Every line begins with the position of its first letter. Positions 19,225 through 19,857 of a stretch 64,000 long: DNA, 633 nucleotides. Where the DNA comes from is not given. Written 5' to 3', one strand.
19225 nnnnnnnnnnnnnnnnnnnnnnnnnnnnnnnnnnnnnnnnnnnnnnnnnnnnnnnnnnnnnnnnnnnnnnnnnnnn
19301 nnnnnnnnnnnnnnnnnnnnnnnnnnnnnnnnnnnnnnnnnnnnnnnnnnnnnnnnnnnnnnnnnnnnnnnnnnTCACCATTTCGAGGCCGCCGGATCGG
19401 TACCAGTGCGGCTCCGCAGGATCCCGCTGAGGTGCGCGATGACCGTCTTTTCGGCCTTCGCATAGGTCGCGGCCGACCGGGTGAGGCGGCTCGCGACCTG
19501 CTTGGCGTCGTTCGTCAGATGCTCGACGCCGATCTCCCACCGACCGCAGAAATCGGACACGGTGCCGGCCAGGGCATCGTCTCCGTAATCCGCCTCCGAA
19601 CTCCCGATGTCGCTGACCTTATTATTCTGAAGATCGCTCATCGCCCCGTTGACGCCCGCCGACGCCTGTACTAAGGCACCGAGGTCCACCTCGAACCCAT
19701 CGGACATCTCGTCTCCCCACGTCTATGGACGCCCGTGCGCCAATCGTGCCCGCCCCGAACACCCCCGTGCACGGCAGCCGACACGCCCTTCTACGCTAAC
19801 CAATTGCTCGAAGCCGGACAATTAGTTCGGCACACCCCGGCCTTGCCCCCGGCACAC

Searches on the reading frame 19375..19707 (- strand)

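Call 3: search_protein_families(library=pfam, proteins=[window:19375-19707:-], max_evalue=0.01)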
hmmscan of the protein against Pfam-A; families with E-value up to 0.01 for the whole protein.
window:19375-19707:- (110 aa): 0 families

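Call 4: search_protein_families(library=padloc, proteins=[window:19375-19707:-], max_evalue=0.01)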
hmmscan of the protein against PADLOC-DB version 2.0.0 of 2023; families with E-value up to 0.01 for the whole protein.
window:19375-19707:- (110 aa): 1 family
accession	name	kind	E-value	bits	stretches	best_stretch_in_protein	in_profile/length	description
PDLC00604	ZorA1|ZorA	-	0.001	15.6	1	11-94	397-479/639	MotA/ExbB/TolQ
